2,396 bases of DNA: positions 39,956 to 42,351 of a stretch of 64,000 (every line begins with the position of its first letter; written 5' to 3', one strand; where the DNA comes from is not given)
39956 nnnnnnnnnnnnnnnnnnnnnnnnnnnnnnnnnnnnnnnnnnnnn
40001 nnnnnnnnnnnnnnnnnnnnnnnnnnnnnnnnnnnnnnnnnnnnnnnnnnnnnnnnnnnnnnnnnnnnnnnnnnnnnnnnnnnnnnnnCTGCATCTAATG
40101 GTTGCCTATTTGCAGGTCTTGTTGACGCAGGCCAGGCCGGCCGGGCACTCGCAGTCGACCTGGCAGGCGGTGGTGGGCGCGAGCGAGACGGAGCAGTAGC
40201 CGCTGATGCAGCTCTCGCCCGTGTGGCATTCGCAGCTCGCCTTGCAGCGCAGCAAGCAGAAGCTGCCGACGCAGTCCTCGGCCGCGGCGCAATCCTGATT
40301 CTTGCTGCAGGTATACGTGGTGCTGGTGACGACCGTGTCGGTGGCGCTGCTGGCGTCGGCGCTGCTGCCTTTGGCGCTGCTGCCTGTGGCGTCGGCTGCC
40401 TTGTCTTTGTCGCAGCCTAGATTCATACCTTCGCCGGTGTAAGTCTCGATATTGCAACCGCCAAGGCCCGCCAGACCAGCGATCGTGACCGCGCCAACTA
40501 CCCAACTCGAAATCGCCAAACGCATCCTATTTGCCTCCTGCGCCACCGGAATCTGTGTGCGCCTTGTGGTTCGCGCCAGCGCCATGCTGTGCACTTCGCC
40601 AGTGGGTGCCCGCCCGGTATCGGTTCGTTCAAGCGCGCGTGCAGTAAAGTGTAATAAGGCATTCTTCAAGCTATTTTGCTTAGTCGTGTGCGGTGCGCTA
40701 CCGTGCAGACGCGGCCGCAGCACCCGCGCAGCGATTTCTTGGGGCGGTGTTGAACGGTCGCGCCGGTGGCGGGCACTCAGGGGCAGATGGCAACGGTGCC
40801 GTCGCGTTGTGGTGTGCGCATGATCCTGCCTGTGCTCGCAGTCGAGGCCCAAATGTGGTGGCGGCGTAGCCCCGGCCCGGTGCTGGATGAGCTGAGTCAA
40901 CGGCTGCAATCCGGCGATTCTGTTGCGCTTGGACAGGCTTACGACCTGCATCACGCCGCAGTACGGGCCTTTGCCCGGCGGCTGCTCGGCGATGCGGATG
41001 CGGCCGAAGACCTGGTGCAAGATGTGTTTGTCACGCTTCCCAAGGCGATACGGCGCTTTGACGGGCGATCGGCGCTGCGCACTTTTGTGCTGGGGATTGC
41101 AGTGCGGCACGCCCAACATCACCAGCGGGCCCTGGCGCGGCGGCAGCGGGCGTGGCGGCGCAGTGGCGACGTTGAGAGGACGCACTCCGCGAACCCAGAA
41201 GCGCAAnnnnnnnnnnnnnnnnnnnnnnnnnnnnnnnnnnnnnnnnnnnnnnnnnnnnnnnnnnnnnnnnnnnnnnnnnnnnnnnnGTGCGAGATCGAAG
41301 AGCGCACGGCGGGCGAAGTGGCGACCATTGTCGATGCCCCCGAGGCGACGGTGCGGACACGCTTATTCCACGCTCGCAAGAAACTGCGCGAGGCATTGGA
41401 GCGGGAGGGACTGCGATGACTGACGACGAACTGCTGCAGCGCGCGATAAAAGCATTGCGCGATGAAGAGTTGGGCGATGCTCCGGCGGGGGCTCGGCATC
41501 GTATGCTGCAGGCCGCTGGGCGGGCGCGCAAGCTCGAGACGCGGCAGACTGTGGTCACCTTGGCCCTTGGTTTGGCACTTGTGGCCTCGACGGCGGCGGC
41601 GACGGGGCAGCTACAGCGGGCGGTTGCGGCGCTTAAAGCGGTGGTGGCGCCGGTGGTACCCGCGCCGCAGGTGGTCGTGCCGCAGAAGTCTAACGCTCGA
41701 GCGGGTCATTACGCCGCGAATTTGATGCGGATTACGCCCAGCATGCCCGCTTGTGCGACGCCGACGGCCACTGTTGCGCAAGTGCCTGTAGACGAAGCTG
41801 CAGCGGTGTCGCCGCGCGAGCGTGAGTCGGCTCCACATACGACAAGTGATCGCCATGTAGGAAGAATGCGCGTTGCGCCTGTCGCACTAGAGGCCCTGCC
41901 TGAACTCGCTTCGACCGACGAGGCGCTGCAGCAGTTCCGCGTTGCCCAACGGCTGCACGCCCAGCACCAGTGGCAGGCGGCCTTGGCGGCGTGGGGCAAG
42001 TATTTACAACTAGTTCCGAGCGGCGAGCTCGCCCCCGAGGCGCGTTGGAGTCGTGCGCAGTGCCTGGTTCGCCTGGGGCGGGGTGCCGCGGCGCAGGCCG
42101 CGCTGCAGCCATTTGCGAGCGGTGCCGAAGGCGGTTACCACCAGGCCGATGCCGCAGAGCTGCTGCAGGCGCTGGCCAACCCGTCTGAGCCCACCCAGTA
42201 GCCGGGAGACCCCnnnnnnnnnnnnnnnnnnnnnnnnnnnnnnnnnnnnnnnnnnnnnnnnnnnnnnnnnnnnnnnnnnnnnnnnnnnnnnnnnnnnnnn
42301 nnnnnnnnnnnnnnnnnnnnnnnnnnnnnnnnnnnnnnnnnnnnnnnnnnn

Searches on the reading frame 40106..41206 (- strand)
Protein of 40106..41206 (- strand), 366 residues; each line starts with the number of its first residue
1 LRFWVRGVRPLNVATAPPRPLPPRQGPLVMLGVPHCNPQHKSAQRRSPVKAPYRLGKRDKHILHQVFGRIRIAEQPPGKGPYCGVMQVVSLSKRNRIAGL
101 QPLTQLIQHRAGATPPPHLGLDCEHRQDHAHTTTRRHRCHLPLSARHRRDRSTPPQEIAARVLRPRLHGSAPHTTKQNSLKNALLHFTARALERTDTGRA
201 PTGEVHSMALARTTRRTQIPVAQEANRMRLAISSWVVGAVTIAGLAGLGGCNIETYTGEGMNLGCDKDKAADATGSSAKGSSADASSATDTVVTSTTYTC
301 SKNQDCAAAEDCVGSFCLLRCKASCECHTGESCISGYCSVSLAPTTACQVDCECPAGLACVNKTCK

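Call 7: search_protein_families(library=pfam, proteins=[window:40106-41206:-], max_evalue=0.01)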
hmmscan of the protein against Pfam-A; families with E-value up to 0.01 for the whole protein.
window:40106-41206:- (366 aa): 1 family
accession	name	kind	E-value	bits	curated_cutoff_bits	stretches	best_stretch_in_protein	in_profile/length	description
PF23416.1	DUF7107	-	0.0035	18.1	24.6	0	295-318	24-47/48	Domain of unknown function (DUF7107)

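Call 8: search_protein_families(library=ncbifam, proteins=[window:40106-41206:-], max_evalue=0.01)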
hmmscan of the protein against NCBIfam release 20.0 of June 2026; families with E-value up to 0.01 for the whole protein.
window:40106-41206:- (366 aa): 0 families

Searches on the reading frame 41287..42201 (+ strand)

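Call 7: search_protein_families(library=pfam, proteins=[window:41287-42201:+], max_evalue=0.01)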
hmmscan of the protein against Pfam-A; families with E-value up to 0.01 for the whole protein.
window:41287-42201:+ (304 aa): 0 families

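Call 8: search_protein_families(library=ncbifam, proteins=[window:41287-42201:+], max_evalue=0.01)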
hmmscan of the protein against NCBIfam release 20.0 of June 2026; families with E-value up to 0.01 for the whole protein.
window:41287-42201:+ (304 aa): 1 family
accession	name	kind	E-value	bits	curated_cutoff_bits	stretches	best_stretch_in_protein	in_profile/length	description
TIGR02552.1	LcrH_SycD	equivalog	0.0067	16.1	104.8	1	218-274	57-110/136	SycD/LcrH family type III secretion system chaperone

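Call 86: search_protein_families(library=pfam, proteins=[window:41416-42201:+], max_evalue=0.001)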
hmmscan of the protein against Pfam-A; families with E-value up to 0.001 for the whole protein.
window:41416-42201:+ (261 aa): 0 families
